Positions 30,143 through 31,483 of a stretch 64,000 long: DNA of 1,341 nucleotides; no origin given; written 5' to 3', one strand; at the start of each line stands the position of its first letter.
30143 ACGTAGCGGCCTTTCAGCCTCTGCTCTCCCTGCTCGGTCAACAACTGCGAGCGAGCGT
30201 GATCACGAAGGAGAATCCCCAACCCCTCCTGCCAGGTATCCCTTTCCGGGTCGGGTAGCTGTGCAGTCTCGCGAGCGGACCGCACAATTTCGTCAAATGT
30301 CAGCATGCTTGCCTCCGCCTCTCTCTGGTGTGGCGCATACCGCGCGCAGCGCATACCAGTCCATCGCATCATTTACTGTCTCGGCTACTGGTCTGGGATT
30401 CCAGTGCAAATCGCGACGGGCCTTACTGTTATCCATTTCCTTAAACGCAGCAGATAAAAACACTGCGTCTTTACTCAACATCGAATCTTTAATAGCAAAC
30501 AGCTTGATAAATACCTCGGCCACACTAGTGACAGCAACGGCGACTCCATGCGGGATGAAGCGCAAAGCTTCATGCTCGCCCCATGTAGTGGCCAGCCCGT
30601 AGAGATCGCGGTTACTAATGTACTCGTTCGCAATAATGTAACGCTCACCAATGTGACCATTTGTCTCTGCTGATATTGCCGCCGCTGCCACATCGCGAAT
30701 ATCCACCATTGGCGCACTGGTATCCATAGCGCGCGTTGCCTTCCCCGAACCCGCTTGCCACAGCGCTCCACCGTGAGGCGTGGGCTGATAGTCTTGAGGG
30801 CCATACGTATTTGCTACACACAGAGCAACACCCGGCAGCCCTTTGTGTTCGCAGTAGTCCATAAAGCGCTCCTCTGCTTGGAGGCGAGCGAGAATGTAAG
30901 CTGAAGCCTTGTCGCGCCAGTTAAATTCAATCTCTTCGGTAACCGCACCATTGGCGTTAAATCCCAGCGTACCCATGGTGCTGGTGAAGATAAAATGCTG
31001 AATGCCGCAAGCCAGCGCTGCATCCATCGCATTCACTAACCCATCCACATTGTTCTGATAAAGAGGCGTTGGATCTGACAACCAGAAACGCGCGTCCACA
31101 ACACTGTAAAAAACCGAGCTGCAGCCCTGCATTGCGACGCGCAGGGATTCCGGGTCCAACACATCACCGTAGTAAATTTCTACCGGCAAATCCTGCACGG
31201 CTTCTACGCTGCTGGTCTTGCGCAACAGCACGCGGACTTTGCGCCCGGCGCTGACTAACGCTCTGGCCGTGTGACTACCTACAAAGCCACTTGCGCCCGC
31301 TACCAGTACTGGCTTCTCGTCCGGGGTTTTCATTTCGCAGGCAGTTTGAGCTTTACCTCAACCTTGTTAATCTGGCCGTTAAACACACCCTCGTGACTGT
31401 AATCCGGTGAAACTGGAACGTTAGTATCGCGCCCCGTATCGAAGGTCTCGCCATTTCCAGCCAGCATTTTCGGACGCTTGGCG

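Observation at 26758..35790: Tightly coupled thiolase / orphan E2 core / sulfatase / 3beta-HSD-like / sulfotransferase / sulfatase gene block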

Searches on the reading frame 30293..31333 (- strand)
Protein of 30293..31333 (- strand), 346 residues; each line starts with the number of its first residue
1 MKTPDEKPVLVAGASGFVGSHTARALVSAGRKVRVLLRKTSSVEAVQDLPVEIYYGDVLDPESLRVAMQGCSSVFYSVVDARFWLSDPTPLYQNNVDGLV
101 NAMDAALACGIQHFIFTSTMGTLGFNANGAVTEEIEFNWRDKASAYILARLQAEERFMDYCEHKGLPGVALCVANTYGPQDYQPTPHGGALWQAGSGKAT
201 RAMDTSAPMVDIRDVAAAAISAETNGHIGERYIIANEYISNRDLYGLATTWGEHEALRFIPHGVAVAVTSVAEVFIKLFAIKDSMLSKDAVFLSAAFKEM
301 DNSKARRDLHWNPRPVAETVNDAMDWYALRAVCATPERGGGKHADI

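Call 4: search_protein_families(library=pfam, proteins=[window:30293-31333:-])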
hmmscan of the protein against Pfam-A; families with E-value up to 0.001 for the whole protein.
window:30293-31333:- (346 aa): 7 families
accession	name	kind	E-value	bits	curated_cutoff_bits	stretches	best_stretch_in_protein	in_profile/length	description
PF01370.27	Epimerase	-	2.3e-25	89.8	20.9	1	9-232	1-237/240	NAD dependent epimerase/dehydratase family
PF13460.12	NAD_binding_10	-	1e-17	65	27.2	1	13-152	1-126/184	NAD(P)H-binding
PF01073.25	3Beta_HSD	-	9.6e-17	61.3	22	1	10-221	1-227/280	3-beta hydroxysteroid dehydrogenase/isomerase family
PF05368.20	NmrA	-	1.4e-15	58.1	27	1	6-119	2-107/298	NmrA-like family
PF16363.11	GDP_Man_Dehyd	-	3.1e-15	56.9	27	1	10-181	1-188/332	GDP-mannose 4,6 dehydratase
PF07993.18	NAD_binding_4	-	3.6e-05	23.5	20.1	0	11-62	1-55/258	Male sterility protein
PF02719.21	Polysacc_synt_2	-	0.00017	21.4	20.2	1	9-119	1-128/293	Polysaccharide biosynthesis protein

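Call 5: search_protein_families(library=ncbifam, proteins=[window:30293-31333:-])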
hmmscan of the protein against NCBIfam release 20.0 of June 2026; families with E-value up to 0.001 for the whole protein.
window:30293-31333:- (346 aa): 19 families
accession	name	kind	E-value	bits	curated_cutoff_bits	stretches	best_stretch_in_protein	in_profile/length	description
TIGR03466.1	HpnA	hypoth_equivalog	1.7e-67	227.7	367.65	1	8-328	2-322/327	hopanoid-associated sugar epimerase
NF052578.1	StrlDmthSdmBMthl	equivalog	3.9e-38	132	600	1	10-330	4-325/328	sterol demethylase protein SdmB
NF042423.1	oxyalk_red_Shew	equivalog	1.7e-19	70.1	580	1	7-311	9-318/331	2-alkyl-3-oxoalkanoate reductase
TIGR04180.1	EDH_00030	hypoth_equivalog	4.1e-19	68.7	475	1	9-233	1-236/297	NAD-dependent 4,6-dehydratase LegB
NF042422.1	oxyalk_red_OleD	equivalog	1.9e-18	66.9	580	1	9-314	3-314/329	2-alkyl-3-oxoalkanoate reductase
TIGR01179.1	galE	equivalog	4.3e-15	55.4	262.3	1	9-178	2-178/332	UDP-glucose 4-epimerase GalE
NF041293.1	G6PDh_Azf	equivalog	8.8e-10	38.4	400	1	6-123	2-119/252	NAD-dependent glucose-6-phosphate dehydrogenase Azf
NF007956.0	PRK10675.1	subfamily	7.9e-08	31.8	394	1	9-159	3-162/338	UDP-glucose 4-epimerase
NF058621.1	DiazavRedAvaA7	equivalog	9.4e-07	28.7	400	1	9-224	3-220/304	3-diazoavenalumate denitrifying reductase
TIGR01746.1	Thioester-redct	subfamily_domain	2.7e-05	23.6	213.35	0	9-47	2-42/371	thioester reductase domain-containing protein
TIGR02622.1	CDP_4_6_dhtase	equivalog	2.8e-05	23.4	278.45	0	289-328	291-331/352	CDP-glucose 4,6-dehydratase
TIGR01181.1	dTDP_gluc_dehyt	equivalog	6.8e-05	22.1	365.1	0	9-234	2-242/321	dTDP-glucose 4,6-dehydratase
NF004649.0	PRK05993.1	equivalog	0.00029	20.2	387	1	6-73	4-71/277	SDR family oxidoreductase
NF005594.0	PRK07326.1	equivalog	0.00032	20.3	271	1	3-75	3-80/237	SDR family oxidoreductase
NF002924.0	PRK03562.1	equivalog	0.00042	18.9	752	1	4-80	400-475/623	glutathione-regulated potassium-efflux system protein KefC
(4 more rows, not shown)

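Call 23: find_related_loci(query=window:30293-31333:-, collection=genome_contigs, flank=10000)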
Query window:30293-31333:- (346 aa) in genome_contigs; peptide patterns used: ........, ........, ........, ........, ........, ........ (x = any residue, [..] = any of these).
74 stretches matched a pattern; 41 encode a relative of the query (tblastn E <= 1e-3); 41 distinct loci.
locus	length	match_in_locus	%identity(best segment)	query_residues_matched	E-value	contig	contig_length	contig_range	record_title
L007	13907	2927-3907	80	2-328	0e+0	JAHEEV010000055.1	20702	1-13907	MAG: Halieaceae bacterium isolate Ww294 NODE_4705_length_20702_cov_18.849376, whole genome shotgun sequence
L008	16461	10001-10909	83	26-328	2e-168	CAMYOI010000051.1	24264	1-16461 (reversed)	MAG: uncultured Gammaproteobacteria bacterium isolate FCS_Gamma_070 genome assembly, contig: scaffold_1679, whole genome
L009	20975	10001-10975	77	6-330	1e-166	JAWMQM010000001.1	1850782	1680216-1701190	Cellvibrionaceae bacterium SEMH9 NODE_1_length_1850782_cov_58.223232, whole genome shotgun sequence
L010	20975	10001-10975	77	6-330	7e-166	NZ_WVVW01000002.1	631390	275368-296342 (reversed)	Pseudomaricurvus sp. HS19 contig2, whole genome shotgun sequence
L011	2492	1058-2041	70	1-328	4e-166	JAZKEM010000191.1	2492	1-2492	MAG: Pseudomonadota bacterium isolate DC_HB_02_SPN181219-bin032_1 DCHB02SPN_B032_1_000000000191, whole genome shotgun se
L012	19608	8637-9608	70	7-330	1e-152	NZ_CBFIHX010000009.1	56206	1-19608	MAG: Pseudomaricurvus sp. isolate Co_bin_76_indper Co_bin_76_indper_c9, whole genome shotgun sequence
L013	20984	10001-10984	68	2-330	3e-152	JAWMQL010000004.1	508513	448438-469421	Halieaceae bacterium WSDMB12 NODE_4_length_508513_cov_28.777824, whole genome shotgun sequence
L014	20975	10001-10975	68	6-330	1e-151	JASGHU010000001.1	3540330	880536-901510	MAG: Spongiibacteraceae bacterium isolate 5N210 JMF-2111-06-0005.ont.bin.210_0, whole genome shotgun sequence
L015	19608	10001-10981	68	2-328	1e-150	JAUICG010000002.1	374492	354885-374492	MAG: Gammaproteobacteria bacterium isolate 7_bin.18 NODE_49_length_374492_cov_1.768154, whole genome shotgun sequence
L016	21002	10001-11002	67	6-339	9e-151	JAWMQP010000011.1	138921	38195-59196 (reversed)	Cellvibrionaceae bacterium WSDTSA12 NODE_11_length_138921_cov_37.087252, whole genome shotgun sequence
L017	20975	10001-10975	68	6-330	1e-149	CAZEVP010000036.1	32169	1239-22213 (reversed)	MAG TPA_asm: uncultured Verrucomicrobiaceae bacterium isolate SRP344714_co1_108 genome assembly, contig: NODE_2766_lengt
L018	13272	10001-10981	67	6-332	6e-149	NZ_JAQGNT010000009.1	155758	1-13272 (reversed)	MAG: Hydrocarboniphaga sp. isolate RYN_594 scaffold_521564, whole genome shotgun sequence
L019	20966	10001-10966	66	6-327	9e-148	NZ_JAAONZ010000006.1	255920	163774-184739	Pseudomaricurvus hydrocarbonicus strain JCM 30134 NODE_6_length_255920_cov_33.326932, whole genome shotgun sequence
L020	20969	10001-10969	70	6-328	2e-147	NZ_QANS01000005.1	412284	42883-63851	Stenotrophobium rhamnosiphilum strain GT1R17 scaffold8, whole genome shotgun sequence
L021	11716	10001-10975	67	6-330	8e-147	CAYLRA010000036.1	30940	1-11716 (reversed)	MAG TPA_asm: uncultured Verrucomicrobiaceae bacterium isolate SRP344714_co2_406 genome assembly, contig: NODE_3632_lengt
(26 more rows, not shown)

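Call 36: search_solved_structures(query=window:30293-31333:-, max_evalue=0.001, show_alignments=3)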
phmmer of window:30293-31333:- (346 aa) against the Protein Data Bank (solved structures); distinct sequences matched with E-value up to 0.001: 54.
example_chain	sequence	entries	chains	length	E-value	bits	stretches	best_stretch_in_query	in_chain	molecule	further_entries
3wj7_A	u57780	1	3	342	7.6e-47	163.1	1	9-328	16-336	Putative oxidoreductase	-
6wjb_A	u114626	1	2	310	5.3e-18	68.3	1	8-192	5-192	NAD-dependent epimerase/dehydratase family protein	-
6wj9_A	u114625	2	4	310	2.2e-17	66.2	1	8-192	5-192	NAD-dependent epimerase/dehydratase family protein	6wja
2x4g_A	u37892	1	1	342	9.2e-15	57.6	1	10-327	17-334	NUCLEOSIDE-DIPHOSPHATE-SUGAR EPIMERASE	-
6nbr_A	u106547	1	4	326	1.9e-12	50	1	2-234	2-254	Kavalactone reductase 1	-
4r1s_A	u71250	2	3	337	3.6e-12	49.1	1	7-245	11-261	cinnamoyl CoA reductase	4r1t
8wxk_A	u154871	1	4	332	4.9e-12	48.7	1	4-177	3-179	UDP-glucose 4-epimerase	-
2p5u_A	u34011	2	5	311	6.4e-11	45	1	9-190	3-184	UDP-glucose 4-epimerase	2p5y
8fem_A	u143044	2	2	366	9.5e-11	44.4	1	7-141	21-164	Dihydroflavonol 4-Reductase | Panicum virgatum Dihydroflavonol 4-Reductase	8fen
2c29_D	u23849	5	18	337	2e-10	43.3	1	7-180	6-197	DIHYDROFLAVONOL 4-REDUCTASE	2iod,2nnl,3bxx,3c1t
4twr_A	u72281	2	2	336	2.1e-10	43.3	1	8-179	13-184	NAD binding site:NAD-dependent epimerase/dehydratase:UDP-glucose 4-epimerase | UDP-glucose 4-epimerase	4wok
8rdg_A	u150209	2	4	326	2.8e-10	42.9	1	9-179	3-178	SDR family NAD(P)-dependent oxidoreductase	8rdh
8rdi_A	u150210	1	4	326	9.8e-10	41.1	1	9-179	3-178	SDR family NAD(P)-dependent oxidoreductase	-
2p4h_X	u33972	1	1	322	1.3e-09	40.7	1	9-233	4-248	Vestitone reductase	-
4zrm_A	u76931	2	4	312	2.2e-09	39.9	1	9-181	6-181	UDP-glucose 4-epimerase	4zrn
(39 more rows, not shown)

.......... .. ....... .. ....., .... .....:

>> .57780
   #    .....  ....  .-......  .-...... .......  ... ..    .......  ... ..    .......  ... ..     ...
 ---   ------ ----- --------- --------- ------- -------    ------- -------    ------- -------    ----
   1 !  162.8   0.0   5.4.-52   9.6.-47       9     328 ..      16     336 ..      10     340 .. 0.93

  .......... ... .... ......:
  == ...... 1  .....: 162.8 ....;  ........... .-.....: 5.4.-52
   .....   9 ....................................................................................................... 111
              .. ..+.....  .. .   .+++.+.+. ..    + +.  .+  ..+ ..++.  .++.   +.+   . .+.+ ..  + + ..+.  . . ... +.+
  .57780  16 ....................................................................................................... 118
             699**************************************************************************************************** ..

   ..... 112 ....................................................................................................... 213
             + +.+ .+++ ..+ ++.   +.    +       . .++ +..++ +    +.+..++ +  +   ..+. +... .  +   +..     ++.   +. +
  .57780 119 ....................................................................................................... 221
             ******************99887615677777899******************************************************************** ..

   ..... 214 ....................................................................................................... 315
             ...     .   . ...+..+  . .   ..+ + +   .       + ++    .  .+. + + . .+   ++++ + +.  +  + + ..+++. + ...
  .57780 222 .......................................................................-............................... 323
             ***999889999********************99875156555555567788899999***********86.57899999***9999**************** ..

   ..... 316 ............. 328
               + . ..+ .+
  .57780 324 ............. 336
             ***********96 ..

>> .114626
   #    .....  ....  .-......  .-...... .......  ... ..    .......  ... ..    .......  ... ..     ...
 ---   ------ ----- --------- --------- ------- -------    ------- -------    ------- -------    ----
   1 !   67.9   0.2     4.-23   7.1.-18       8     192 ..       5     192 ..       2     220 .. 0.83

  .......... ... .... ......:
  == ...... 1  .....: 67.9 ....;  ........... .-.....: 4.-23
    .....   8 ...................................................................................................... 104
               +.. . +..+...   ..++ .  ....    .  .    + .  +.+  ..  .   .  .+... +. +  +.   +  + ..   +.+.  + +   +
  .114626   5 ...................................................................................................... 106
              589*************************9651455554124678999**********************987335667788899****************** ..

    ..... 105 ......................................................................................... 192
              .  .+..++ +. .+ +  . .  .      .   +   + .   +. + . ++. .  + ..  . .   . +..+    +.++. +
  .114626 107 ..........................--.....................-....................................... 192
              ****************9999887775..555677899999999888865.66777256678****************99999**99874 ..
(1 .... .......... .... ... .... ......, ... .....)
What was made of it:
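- Closest known: HpnA. Same: The matches are 228 bits to HpnA and E 8e-47 to 3WJ7 (calls 5, 36).
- The SDR's more distant structural relatives include flavonoid and cinnamoyl-CoA reductases (call 36). PDB relatives of the SDR include cinnamoyl-CoA reductase, dihydroflavonol reductase, kavalactone reductase and vestitone reductase, at E 1e-9 to 1e-12 (call 36).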

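Call 84: search_protein_families(library=pfam, proteins=[L016:14402-15163:+, L013:7006-8196:+, L020:8373-9980:+, L013:8220-9956:+, L020:6729-8363:+, L013:4679-5884:+, L009:11073-12062:-, L016:6161-6832:+, L019:13380-14609:+, L016:7774-9951:+], max_evalue=0.00001)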
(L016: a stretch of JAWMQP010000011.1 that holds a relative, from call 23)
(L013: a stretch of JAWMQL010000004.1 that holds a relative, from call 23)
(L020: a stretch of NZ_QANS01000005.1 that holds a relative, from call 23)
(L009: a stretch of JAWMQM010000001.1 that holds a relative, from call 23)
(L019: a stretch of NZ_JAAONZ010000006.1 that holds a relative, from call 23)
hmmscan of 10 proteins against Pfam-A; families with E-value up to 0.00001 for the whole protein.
L016:14402-15163:+ (253 aa): 3 families
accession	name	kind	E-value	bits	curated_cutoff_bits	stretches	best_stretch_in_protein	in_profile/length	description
PF00106.31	adh_short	-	3.9e-59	199.8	26.6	1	6-196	1-191/195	short chain dehydrogenase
PF13561.12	adh_short_C2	-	8.9e-59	199.4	27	1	14-249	3-234/236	Enoyl-(Acyl carrier protein) reductase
PF08659.16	KR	-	7.7e-17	62.2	22.6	1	9-158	4-153/180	KR domain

L013:7006-8196:+ (396 aa): 2 families
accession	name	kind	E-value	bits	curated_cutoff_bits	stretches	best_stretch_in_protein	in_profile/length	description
PF13452.11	FAS1_DH_region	-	1.1e-26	93.9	22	1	27-155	7-131/132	FAS1-like, dehydratase domain region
PF01575.25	MaoC_dehydratas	-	2.3e-06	27.7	27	0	29-73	13-57/123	MaoC like domain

L020:8373-9980:+ (535 aa): 7 families
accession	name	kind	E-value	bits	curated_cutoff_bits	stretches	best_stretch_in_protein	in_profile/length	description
PF24684.1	Vgb_lyase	-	1.1e-16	61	50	1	28-295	9-282/290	Virginiamycin B lyase family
PF08450.18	SGL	-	1.8e-16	60.9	26.3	1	33-249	44-235/246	SMP-30/Gluconolactonase/LRE-like region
PF01436.27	NHL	-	8.2e-14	51.3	20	0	277-298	1-22/28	NHL repeat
PF13360.13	PQQ_2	-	9.7e-09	35.7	27.6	0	366-471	122-229/233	Outer membrane protein assembly factor BamB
PF03088.22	Str_synth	-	1.1e-07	32.3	25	0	334-383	30-80/89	Strictosidine synthase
PF21959.2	DUF6923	-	3.1e-07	30.9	27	0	163-234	93-167/234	Repeat of unknown function (DUF6923)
PF25021.1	TEN_NHL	-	7e-06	25.7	27.1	0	20-82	249-313/357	Teneurin NHL domain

L013:8220-9956:+ (578 aa): 2 families
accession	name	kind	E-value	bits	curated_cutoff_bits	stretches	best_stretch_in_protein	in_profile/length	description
PF00501.34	AMP-binding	-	1.6e-61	208.7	29.9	1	39-433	2-383/384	AMP-binding enzyme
PF13193.12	AMP-binding_C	-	1.6e-09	38.9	24.5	1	483-560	1-76/76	AMP-binding enzyme C-terminal domain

L020:6729-8363:+ (544 aa): 2 families
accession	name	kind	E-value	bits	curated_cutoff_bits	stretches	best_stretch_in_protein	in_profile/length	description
PF00501.34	AMP-binding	-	2.1e-72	244.5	29.9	1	42-404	1-384/384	AMP-binding enzyme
PF13193.12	AMP-binding_C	-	3.6e-15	57.1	24.5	1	454-530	1-76/76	AMP-binding enzyme C-terminal domain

L013:4679-5884:+ (401 aa): 3 families
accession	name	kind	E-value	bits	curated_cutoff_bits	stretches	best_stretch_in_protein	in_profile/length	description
PF02770.24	Acyl-CoA_dh_M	-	1e-21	77.3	33.3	1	126-220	1-97/97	Acyl-CoA dehydrogenase, middle domain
PF02771.21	Acyl-CoA_dh_N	-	1.2e-16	61.6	22.9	1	10-123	6-113/113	Acyl-CoA dehydrogenase, N-terminal domain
PF00441.29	Acyl-CoA_dh_1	-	1.6e-11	45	22.4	1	232-386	1-150/150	Acyl-CoA dehydrogenase, C-terminal domain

L009:11073-12062:- (329 aa): 3 families
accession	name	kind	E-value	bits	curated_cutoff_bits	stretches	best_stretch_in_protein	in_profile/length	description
PF00106.31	adh_short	-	4.6e-34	118.1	26.6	1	30-233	1-189/195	short chain dehydrogenase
PF13561.12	adh_short_C2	-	4.2e-20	72.8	27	1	36-171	1-136/236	Enoyl-(Acyl carrier protein) reductase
PF08659.16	KR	-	1.4e-07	32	22.6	1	33-123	4-96/180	KR domain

L016:6161-6832:+ (223 aa): 1 family
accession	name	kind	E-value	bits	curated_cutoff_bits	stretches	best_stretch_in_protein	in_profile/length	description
PF00440.29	TetR_N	-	1.4e-10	41.2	24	1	25-70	1-46/47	Bacterial regulatory proteins, tetR family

L019:13380-14609:+ (409 aa): 1 family
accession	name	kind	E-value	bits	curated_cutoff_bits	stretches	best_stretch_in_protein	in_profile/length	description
PF02515.22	CoA_transf_3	-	1.1e-117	393.7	23.3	1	7-385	1-366/366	CoA-transferase family III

L016:7774-9951:+ (725 aa): 3 families
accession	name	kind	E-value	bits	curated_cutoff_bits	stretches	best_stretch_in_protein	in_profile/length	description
PF00384.28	Molybdopterin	-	2e-21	76.9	24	1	70-491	7-350/353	Molybdopterin oxidoreductase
PF01568.27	Molydop_binding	-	1.6e-16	60.8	26.8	1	597-685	2-97/110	Molydopterin dinucleotide binding domain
PF04879.21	Molybdop_Fe4S4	-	1.7e-10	41.1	22.7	1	8-57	3-52/55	Molybdopterin oxidoreductase Fe4S4 domain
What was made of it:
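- Closest known: HpnA. Different: Its neighbours are acyl-CoA enzymes, not hopanoid, sugar-nucleotide or steroid-ring genes (call 84).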
